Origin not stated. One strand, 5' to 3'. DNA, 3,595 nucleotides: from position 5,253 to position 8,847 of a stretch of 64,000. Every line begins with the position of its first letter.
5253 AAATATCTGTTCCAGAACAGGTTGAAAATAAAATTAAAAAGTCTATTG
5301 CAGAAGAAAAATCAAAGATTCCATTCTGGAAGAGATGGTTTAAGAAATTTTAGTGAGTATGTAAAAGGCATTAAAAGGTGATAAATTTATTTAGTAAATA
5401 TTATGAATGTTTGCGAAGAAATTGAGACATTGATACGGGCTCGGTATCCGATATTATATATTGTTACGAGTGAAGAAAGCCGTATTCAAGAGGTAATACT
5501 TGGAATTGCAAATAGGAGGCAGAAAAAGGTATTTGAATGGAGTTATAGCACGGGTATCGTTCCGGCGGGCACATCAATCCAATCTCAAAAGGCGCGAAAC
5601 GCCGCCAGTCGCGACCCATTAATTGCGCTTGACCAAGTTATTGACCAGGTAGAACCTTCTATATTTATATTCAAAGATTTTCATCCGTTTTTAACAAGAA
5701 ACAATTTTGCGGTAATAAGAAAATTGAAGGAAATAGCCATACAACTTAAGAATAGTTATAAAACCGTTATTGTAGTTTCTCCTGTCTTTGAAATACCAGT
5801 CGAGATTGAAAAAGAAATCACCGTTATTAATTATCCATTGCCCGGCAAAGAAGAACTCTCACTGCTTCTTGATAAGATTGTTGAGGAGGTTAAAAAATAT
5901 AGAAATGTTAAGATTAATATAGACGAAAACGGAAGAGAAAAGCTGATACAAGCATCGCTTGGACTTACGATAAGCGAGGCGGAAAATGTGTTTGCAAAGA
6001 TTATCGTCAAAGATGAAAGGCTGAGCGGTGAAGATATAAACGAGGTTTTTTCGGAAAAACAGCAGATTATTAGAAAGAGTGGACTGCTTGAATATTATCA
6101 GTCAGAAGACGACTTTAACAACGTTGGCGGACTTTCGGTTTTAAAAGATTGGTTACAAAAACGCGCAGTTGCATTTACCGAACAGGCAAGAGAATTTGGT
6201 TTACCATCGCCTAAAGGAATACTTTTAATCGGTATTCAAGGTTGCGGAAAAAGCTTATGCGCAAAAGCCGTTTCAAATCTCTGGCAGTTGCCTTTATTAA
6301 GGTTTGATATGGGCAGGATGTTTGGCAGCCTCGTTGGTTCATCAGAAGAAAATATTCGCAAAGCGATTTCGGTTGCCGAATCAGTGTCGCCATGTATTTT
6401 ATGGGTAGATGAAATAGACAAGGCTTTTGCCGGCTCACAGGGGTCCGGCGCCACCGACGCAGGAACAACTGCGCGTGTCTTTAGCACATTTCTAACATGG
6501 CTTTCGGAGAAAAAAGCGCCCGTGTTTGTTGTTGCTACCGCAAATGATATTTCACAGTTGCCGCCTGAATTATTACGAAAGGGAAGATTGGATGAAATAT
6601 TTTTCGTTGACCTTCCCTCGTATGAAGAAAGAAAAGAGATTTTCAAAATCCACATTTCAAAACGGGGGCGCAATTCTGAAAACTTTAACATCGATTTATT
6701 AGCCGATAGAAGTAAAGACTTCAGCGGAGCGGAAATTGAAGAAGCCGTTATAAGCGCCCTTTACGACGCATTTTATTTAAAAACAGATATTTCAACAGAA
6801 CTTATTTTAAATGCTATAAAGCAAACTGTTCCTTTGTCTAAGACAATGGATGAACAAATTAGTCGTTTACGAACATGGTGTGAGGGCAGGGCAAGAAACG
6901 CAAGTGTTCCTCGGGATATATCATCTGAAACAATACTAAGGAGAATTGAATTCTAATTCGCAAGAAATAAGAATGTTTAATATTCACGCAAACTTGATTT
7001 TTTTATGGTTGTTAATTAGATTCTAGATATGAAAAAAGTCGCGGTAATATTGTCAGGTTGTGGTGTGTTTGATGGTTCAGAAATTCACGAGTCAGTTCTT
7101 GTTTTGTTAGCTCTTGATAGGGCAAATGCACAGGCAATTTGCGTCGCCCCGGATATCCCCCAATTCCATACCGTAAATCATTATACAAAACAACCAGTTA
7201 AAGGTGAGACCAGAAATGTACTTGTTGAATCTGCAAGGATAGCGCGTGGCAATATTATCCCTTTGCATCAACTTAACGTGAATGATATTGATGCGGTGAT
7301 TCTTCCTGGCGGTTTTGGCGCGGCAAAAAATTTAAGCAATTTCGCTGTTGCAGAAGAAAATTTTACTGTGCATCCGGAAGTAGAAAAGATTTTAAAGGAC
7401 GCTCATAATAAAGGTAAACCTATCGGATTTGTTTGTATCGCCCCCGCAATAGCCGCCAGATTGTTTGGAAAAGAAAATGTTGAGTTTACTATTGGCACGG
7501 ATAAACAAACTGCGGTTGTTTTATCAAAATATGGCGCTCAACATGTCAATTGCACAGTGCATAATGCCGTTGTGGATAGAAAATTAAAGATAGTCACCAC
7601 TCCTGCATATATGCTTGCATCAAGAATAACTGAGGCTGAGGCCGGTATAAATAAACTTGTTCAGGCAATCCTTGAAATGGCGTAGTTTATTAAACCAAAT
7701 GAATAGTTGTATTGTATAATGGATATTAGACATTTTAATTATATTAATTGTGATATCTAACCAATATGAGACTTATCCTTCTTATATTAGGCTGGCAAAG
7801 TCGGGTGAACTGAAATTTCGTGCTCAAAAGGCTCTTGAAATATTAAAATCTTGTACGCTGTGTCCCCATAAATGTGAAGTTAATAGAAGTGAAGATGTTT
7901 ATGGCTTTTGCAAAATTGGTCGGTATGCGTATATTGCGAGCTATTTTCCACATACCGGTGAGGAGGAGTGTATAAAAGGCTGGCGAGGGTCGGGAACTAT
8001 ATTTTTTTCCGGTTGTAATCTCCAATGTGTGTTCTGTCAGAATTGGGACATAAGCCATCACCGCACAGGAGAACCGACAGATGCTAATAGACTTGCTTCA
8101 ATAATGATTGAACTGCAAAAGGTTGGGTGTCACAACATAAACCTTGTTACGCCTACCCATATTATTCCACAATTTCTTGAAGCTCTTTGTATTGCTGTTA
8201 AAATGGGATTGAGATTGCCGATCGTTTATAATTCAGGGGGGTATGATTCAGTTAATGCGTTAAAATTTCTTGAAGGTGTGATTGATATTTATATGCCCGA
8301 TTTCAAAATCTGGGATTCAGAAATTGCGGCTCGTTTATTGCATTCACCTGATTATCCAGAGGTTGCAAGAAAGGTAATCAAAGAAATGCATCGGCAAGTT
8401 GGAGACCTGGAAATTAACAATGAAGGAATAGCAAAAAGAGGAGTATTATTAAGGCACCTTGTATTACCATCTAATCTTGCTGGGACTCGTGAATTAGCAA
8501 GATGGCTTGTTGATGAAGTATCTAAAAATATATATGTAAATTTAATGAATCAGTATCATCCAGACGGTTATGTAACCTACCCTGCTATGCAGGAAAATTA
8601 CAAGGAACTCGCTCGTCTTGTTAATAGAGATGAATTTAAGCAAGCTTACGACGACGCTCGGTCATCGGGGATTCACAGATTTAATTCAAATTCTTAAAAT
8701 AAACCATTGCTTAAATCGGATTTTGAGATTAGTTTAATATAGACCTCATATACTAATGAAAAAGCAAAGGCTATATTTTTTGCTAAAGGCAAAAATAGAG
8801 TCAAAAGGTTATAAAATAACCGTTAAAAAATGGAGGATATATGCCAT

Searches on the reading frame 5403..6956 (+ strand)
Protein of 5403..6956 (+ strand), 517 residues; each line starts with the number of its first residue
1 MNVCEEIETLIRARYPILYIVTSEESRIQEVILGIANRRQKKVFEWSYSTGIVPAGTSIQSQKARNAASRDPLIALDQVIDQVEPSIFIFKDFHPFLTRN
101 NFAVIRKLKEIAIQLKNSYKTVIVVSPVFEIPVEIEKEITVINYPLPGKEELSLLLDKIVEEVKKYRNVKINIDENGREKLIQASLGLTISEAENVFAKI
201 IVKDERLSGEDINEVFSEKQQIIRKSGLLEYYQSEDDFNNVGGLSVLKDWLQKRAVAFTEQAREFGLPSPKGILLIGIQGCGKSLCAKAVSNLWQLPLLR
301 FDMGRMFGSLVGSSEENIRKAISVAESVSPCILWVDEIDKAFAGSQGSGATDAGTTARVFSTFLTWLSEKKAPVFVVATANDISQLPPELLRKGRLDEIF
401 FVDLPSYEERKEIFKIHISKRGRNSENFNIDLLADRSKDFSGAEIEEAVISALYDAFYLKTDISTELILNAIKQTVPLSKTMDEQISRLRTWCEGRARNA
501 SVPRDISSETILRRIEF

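Call 64: search_protein_families(library=pfam, proteins=[window:5403-6956:+], max_evalue=0.0001)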
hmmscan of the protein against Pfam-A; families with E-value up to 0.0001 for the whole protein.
window:5403-6956:+ (517 aa): 1 family
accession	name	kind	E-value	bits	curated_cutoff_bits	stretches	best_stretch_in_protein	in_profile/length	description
PF00004.35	AAA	-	1.2e-29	103.9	21.2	1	273-403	1-130/131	ATPase family associated with various cellular activities (AAA)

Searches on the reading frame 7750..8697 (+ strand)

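Call 64: search_protein_families(library=pfam, proteins=[window:7750-8697:+], max_evalue=0.0001)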
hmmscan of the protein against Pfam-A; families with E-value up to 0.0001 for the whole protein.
window:7750-8697:+ (315 aa): 2 families
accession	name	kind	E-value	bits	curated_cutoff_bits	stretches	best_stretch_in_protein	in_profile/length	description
PF04055.27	Radical_SAM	-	5.5e-09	36.8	29.5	1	84-215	2-138/166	Radical SAM superfamily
PF13353.11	Fer4_12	-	3.6e-05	24.5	22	1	83-132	9-58/137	4Fe-4S single cluster domain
